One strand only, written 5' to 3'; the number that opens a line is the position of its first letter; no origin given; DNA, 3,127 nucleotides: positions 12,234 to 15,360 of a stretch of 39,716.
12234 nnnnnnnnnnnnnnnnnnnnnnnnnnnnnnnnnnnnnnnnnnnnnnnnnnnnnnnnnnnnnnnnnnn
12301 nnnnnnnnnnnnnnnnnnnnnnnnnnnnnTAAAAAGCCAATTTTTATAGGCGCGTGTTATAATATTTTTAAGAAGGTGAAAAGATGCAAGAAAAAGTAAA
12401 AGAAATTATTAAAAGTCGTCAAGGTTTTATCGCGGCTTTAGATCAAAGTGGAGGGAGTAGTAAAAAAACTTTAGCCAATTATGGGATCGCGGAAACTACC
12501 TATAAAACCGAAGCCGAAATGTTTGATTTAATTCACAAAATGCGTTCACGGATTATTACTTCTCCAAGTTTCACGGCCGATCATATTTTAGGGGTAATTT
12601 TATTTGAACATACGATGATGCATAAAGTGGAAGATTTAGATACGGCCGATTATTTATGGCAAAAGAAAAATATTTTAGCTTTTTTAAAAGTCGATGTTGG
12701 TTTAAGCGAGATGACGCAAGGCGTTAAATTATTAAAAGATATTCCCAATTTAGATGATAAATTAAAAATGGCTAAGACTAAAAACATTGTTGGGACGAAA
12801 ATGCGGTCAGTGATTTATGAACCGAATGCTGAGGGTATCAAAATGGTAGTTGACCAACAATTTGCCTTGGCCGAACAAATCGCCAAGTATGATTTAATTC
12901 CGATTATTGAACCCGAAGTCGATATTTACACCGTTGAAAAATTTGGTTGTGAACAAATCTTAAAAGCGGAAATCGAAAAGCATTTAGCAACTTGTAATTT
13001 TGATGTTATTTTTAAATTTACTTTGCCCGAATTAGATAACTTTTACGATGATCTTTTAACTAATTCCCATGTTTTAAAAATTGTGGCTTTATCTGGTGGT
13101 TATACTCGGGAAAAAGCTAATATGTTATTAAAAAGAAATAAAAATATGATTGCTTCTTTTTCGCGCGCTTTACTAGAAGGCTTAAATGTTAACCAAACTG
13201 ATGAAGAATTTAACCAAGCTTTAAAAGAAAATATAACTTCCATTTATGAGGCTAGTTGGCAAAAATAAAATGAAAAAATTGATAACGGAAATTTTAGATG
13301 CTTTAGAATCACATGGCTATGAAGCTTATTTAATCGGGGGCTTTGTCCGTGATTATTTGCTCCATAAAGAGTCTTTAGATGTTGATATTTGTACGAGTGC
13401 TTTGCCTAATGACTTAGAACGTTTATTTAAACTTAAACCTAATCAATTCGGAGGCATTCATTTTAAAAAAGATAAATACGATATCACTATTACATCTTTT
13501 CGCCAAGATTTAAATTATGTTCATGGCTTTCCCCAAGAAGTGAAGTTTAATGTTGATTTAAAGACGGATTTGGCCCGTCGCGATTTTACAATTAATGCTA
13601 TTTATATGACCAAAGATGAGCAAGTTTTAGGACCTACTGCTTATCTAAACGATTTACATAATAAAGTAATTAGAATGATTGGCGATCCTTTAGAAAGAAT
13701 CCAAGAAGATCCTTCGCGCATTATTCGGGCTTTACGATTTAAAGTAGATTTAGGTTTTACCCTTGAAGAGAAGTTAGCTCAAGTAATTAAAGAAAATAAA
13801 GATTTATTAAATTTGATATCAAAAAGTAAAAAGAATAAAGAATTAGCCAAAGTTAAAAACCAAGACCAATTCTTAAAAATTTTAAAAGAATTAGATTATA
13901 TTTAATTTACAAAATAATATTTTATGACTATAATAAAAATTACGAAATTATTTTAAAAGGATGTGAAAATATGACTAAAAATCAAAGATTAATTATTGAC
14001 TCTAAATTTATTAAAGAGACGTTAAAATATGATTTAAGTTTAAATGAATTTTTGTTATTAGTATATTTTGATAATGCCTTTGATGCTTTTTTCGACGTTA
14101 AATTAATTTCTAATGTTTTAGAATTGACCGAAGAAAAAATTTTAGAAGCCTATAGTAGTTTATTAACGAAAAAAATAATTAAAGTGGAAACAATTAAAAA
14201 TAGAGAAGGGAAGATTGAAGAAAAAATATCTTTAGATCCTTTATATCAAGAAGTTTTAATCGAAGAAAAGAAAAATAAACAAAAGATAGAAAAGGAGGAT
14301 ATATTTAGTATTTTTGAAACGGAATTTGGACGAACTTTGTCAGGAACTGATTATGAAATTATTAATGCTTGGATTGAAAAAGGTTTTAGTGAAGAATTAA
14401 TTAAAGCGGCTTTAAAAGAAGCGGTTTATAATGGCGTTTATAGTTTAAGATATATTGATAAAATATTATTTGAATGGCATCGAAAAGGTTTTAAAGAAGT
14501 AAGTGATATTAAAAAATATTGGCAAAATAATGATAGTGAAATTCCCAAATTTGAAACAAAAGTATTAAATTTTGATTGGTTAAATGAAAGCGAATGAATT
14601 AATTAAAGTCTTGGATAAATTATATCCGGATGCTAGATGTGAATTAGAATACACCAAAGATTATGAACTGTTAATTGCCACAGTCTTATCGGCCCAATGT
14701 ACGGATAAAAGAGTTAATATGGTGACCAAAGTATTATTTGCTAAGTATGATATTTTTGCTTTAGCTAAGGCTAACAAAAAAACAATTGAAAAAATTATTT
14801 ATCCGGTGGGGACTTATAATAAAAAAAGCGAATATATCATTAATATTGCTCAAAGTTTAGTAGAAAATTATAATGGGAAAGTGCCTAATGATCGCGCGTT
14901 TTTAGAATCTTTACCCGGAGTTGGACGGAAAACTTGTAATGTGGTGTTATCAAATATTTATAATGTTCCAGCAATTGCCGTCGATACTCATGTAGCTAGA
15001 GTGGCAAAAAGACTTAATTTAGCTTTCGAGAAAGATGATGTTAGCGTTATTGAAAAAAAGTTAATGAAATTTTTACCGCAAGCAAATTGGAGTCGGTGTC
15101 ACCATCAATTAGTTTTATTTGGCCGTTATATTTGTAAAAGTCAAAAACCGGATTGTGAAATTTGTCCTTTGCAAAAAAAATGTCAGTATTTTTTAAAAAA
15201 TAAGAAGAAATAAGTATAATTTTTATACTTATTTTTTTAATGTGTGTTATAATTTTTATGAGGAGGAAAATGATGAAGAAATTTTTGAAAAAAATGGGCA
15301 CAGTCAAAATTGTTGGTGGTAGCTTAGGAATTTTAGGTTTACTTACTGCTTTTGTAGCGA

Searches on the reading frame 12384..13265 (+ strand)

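Call 29: search_protein_families(library=pfam, proteins=[window:12384-13265:+], max_evalue=0.001)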
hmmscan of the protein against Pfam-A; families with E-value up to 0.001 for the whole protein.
window:12384-13265:+ (294 aa): 1 family
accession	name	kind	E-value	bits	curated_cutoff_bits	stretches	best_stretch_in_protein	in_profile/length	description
PF00274.25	Glycolytic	-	7e-10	38.7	22.2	1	3-179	4-177/349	Fructose-bisphosphate aldolase class-I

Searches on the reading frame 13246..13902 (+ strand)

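Call 29: search_protein_families(library=pfam, proteins=[window:13246-13902:+], max_evalue=0.001)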
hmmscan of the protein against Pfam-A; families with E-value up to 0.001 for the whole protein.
window:13246-13902:+ (219 aa): 1 family
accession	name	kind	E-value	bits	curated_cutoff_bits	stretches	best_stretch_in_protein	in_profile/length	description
PF01743.26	PolyA_pol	-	1.8e-25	90.1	23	1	27-143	1-126/126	Poly A polymerase head domain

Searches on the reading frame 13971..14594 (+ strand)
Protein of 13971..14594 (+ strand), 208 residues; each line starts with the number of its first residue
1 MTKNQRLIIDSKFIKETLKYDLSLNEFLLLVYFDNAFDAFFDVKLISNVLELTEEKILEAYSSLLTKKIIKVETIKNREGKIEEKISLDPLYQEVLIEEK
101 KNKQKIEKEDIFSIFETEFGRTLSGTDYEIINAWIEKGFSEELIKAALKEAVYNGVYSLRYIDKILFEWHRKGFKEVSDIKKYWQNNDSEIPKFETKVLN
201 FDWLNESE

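Call 29: search_protein_families(library=pfam, proteins=[window:13971-14594:+], max_evalue=0.001)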
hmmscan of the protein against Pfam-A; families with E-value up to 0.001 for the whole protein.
window:13971-14594:+ (208 aa): 2 families
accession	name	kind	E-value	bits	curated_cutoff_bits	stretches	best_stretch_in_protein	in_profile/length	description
PF07261.16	DnaB_2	-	1.9e-23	82.3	22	1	112-183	1-73/74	Replication initiation and membrane attachment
PF21984.2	DnaD_N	-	6.8e-08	33.1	27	1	20-104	12-99/101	DnaD N-terminal domain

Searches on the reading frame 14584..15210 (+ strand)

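Call 29: search_protein_families(library=pfam, proteins=[window:14584-15210:+], max_evalue=0.001)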
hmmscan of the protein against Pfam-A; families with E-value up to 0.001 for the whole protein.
window:14584-15210:+ (209 aa): 2 families
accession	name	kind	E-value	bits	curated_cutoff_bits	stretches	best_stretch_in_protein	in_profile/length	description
PF00730.31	HhH-GPD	-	7.8e-24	84.5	26.2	1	31-166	1-108/108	HhH-GPD superfamily base excision DNA repair protein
PF00633.29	HHH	-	6.8e-05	23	24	1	96-123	2-29/30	Helix-hairpin-helix motif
